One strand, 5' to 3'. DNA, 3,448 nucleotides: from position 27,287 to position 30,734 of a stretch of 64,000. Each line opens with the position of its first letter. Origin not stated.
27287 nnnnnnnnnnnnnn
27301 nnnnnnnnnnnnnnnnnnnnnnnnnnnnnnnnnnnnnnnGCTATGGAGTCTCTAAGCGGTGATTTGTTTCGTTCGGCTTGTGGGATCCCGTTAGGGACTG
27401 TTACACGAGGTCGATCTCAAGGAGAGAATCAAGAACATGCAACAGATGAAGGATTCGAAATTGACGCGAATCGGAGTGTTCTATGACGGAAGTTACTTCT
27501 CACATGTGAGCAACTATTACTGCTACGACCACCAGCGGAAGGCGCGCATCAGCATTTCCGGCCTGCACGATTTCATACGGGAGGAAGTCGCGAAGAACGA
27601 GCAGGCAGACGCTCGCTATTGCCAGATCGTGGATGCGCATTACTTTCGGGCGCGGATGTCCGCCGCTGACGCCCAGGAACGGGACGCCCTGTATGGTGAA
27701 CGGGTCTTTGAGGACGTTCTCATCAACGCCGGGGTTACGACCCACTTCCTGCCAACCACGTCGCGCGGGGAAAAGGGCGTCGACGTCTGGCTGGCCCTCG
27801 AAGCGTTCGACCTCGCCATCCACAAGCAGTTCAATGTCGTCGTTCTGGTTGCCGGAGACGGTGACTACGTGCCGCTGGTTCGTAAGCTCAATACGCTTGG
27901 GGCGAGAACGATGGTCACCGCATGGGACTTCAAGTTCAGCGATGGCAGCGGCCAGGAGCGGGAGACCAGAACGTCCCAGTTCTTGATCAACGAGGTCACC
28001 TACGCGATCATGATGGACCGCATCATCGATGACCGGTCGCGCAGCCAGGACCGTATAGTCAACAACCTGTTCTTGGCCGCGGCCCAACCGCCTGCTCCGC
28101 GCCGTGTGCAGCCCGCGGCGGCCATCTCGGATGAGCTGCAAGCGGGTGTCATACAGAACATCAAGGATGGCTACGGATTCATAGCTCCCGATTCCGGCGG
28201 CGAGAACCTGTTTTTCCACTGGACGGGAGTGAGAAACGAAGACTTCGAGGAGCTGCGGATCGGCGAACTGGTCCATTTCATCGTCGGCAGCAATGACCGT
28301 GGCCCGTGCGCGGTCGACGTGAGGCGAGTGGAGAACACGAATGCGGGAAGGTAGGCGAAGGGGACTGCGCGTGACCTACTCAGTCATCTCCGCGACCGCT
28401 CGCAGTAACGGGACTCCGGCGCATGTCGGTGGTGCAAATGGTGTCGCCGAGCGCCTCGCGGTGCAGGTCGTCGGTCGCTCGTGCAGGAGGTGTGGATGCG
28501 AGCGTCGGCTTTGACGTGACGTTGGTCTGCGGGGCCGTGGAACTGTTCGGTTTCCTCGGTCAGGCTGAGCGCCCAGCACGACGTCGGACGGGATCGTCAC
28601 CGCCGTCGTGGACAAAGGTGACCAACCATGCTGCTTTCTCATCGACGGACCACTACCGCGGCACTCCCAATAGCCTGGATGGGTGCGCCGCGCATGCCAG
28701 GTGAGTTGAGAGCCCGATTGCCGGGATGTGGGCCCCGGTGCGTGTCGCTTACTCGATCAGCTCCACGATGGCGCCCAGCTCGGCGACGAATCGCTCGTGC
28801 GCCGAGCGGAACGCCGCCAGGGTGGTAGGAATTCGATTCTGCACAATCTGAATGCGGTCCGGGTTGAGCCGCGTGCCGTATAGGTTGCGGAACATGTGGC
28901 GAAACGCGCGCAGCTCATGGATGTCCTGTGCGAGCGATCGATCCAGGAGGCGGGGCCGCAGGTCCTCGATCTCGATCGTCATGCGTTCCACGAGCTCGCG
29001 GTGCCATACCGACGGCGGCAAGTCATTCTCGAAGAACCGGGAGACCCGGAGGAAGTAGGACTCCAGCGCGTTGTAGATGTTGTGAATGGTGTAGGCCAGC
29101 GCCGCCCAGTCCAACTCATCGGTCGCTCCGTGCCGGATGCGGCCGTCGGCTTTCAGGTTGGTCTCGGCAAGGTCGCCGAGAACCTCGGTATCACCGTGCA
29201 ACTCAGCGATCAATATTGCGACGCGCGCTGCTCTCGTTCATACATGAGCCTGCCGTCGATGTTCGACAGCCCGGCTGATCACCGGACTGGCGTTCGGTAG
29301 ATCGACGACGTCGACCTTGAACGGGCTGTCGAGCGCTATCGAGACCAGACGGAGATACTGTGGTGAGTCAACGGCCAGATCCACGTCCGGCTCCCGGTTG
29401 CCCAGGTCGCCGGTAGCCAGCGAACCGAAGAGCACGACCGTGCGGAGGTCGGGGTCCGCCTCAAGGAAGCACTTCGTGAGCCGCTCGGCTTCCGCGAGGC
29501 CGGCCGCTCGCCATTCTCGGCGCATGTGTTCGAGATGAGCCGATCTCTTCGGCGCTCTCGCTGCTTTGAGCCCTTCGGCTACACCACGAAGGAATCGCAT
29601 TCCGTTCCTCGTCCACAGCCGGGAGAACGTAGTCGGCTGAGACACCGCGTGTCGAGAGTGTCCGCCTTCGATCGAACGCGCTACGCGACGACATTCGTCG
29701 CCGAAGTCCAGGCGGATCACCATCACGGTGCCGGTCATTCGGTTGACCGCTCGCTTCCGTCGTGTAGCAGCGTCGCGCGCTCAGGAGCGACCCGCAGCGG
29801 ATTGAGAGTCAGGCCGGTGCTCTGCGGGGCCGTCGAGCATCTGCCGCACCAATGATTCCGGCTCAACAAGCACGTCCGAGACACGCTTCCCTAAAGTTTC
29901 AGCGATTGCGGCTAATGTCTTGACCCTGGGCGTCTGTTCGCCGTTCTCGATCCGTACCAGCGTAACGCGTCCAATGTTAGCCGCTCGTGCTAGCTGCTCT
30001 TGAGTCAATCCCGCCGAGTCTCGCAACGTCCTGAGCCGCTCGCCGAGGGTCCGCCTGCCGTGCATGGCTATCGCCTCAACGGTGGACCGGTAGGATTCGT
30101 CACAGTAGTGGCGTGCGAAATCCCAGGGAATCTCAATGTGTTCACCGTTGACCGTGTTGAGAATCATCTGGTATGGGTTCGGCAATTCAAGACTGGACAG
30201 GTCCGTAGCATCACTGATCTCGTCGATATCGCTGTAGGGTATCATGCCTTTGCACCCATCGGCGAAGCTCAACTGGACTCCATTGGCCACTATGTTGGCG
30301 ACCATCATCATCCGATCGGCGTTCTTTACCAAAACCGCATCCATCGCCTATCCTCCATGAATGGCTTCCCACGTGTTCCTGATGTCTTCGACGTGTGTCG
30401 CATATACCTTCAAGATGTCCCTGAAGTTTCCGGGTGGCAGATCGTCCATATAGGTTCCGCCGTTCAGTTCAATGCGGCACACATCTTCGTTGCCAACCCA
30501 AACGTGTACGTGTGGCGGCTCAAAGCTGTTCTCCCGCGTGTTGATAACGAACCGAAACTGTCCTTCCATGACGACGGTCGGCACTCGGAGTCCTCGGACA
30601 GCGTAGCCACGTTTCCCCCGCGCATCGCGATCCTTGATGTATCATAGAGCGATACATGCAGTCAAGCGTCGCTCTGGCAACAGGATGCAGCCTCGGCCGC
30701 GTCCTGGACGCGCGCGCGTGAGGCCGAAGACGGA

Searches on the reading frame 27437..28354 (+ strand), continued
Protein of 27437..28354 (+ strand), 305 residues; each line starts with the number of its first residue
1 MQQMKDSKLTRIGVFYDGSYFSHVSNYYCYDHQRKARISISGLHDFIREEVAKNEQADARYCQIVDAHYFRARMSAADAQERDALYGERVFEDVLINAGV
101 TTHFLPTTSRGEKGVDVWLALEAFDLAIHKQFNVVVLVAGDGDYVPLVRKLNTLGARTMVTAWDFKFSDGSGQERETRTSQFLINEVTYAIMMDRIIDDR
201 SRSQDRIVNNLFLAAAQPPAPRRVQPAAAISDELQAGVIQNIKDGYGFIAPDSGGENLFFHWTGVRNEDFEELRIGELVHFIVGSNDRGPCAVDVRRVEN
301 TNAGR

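Call 91: search_solved_structures(query=window:27437-28354:+, max_evalue=0.01)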
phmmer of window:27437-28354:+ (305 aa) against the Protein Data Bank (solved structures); distinct sequences matched with E-value up to 0.01: 33.
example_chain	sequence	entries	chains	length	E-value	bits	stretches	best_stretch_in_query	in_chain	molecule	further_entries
1g6p_A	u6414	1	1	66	7.3e-09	38.4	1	242-299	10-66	COLD SHOCK PROTEIN TMCSP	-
2mqh_A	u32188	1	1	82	1.2e-08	37.7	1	241-289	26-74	Nucleic acid binding protein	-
3cam_A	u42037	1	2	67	1.3e-08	37.6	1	241-296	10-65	Cold-shock domain family protein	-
2l15_A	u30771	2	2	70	1.8e-08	37.1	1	241-295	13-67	Cold shock protein CspA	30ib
1mjc_A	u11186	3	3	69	1.8e-08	37.1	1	241-295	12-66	MAJOR COLD-SHOCK PROTEIN 7.4 | PROTEIN (COLD-SHOCK PROTEIN A) | Cold shock protein CspA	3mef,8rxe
8tg0_A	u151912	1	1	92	2.4e-08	36.7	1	242-296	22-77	Cold shock protein 2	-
5o6f_A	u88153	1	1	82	2.1e-07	33.6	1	241-299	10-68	Cold-shock protein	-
1hz9_A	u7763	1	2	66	4.4e-07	32.6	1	241-296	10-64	COLD SHOCK PROTEIN CSPB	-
1hzc_A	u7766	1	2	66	5.1e-07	32.4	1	241-295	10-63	COLD SHOCK PROTEIN CSPB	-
1hza_A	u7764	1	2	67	6.5e-07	32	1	241-297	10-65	COLD SHOCK PROTEIN CSPB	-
7ot5_B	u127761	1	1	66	8.3e-07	31.7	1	241-295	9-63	Cold shock protein CspB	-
1i5f_A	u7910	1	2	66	8.5e-07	31.6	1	241-296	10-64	COLD-SHOCK PROTEIN CSPB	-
8h1i_B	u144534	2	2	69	8.5e-07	31.6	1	241-296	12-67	Cold shock-like protein CspC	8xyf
1c9o_A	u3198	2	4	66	8.6e-07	31.6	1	241-296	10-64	COLD-SHOCK PROTEIN | Cold shock protein cspB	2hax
5xv9_A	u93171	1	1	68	9.8e-07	31.4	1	241-295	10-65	Cold-shock DNA-binding domain family protein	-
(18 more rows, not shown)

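Call 94: find_related_loci(query=A1, collection=viral_contigs, flank=3000)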
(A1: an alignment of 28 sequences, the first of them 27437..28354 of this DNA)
Query A1 (305 aa) in viral_contigs; peptide patterns used: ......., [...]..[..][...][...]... (x = any residue, [..] = any of these).
55 stretches matched a pattern; 8 encode a relative of the query (tblastn E <= 1e-3); 8 distinct loci.
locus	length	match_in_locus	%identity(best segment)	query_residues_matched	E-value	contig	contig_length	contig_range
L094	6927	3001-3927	55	6-299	3e-112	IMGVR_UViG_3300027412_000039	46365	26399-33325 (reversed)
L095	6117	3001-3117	49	112-150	1e-7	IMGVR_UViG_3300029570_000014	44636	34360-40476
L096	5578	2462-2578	49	112-150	1e-7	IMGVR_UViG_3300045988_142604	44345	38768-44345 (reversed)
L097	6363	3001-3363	29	89-222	4e-6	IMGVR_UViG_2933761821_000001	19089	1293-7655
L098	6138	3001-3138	39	133-183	2e-5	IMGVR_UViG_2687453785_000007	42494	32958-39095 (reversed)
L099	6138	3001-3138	39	133-183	2e-5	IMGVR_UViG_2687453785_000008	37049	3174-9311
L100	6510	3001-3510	26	89-276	2e-5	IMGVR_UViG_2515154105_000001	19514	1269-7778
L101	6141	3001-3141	37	116-164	9e-5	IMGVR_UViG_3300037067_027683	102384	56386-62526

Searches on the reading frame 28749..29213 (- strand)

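Call 6: search_protein_families(library=pfam, proteins=[window:28749-29213:-], max_evalue=0.01)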
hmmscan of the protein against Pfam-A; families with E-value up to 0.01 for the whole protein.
window:28749-29213:- (154 aa): 1 family
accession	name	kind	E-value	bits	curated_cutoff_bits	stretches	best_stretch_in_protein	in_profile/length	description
PF20797.2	HepT-like_2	-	7.6e-26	90.8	27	1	38-144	1-108/110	HepT-like protein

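Call 24: search_protein_families(library=padloc, proteins=[window:28749-29213:-], max_evalue=0.01)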
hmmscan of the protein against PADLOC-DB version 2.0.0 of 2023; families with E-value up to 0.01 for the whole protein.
window:28749-29213:- (154 aa): 0 families

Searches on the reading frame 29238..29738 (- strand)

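Call 6: search_protein_families(library=pfam, proteins=[window:29238-29738:-], max_evalue=0.01)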
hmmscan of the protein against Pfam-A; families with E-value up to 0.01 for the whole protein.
window:29238-29738:- (166 aa): 2 families
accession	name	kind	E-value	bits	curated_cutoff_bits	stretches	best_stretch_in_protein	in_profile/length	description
PF18765.7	Polbeta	-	1e-05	26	26.9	1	91-157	6-79/93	Polymerase beta, Nucleotidyltransferase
PF01909.29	NTP_transf_2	-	0.00018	22.3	21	1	86-128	3-43/93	Nucleotidyltransferase domain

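Call 24: search_protein_families(library=padloc, proteins=[window:29238-29738:-], max_evalue=0.01)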
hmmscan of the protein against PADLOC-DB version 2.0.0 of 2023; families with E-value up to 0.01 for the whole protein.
window:29238-29738:- (166 aa): 1 family
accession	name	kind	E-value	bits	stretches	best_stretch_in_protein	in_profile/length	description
PDLC04907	PDC-S09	-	0.007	14.5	1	91-123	20-51/114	-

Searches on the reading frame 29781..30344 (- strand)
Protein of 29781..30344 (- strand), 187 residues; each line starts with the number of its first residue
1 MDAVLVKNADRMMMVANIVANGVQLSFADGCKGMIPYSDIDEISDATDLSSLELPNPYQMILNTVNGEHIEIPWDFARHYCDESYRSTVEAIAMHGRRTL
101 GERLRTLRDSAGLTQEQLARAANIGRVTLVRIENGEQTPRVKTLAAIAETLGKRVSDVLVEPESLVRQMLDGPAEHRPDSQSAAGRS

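Call 6: search_protein_families(library=pfam, proteins=[window:29781-30344:-], max_evalue=0.01)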
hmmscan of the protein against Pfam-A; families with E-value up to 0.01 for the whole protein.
window:29781-30344:- (187 aa): 5 families
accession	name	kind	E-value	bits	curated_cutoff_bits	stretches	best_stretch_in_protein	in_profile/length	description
PF01381.28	HTH_3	-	1.8e-15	57.1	23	1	104-156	1-53/55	Helix-turn-helix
PF13560.12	HTH_31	-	3.9e-15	56.3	27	1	100-152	2-55/64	Helix-turn-helix domain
PF12844.13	HTH_19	-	1.1e-09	38.5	30.2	1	101-152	1-52/64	Helix-turn-helix domain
PF13443.12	HTH_26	-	4.3e-07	30.5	22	1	103-160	1-59/63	Cro/C1-type HTH DNA-binding domain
PF13413.12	HTH_25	-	0.0023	18.2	24.6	1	103-136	1-34/62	Helix-turn-helix domain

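Call 24: search_protein_families(library=padloc, proteins=[window:29781-30344:-], max_evalue=0.01)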
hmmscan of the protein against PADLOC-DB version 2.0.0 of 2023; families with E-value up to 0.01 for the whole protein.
window:29781-30344:- (187 aa): 19 families
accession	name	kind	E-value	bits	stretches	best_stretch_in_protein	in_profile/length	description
PDLC02926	HTH_VI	-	2.4e-11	41.7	1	100-156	2-58/92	-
PDLC03953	RmrA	-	1.2e-09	35.9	1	99-169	5-75/373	-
PDLC04142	capH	-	1.7e-09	36.7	1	99-162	6-68/103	capH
PDLC03952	RmrA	-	3.1e-07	27.6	1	94-156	17-79/395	-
PDLC03951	RmrA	-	3.4e-07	27.6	1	101-156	10-65/400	-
PDLC03665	Control_protein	-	5.1e-07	27.9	1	99-159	8-69/77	control protein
PDLC03949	RmrA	-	3.8e-06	24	1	102-154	5-57/363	-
PDLC03954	RmrA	-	3.9e-06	24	1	100-152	11-63/380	-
PDLC03946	RmrA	-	1.6e-05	21.8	1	102-152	5-55/357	-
PDLC03947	RmrA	-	2.4e-05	21.3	1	95-151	7-63/383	-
PDLC03944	RmrA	-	7.6e-05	19.9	1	100-151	7-58/384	-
PDLC03948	RmrA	-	7.9e-05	19.7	1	101-155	10-64/397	-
PDLC03671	Control_protein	-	0.0002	19.5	1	94-159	9-74/84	control protein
PDLC04775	PDC-M69A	-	0.00044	18.7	1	100-163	8-71/113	-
PDLC03668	Control_protein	-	0.00045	18.7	1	106-170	15-76/79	control protein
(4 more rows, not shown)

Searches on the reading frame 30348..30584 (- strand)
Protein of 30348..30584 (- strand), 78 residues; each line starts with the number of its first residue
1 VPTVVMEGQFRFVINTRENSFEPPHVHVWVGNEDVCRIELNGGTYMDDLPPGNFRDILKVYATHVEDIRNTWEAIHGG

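Call 6: search_protein_families(library=pfam, proteins=[window:30348-30584:-], max_evalue=0.01)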
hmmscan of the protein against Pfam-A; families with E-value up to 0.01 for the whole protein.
window:30348-30584:- (78 aa): 1 family
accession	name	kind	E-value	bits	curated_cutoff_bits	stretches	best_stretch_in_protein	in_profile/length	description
PF13711.11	DUF4160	-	7.7e-08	32.9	23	1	10-73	2-65/65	Domain of unknown function (DUF4160)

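Call 24: search_protein_families(library=padloc, proteins=[window:30348-30584:-], max_evalue=0.01)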
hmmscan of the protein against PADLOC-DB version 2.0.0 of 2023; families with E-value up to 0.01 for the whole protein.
window:30348-30584:- (78 aa): 0 families
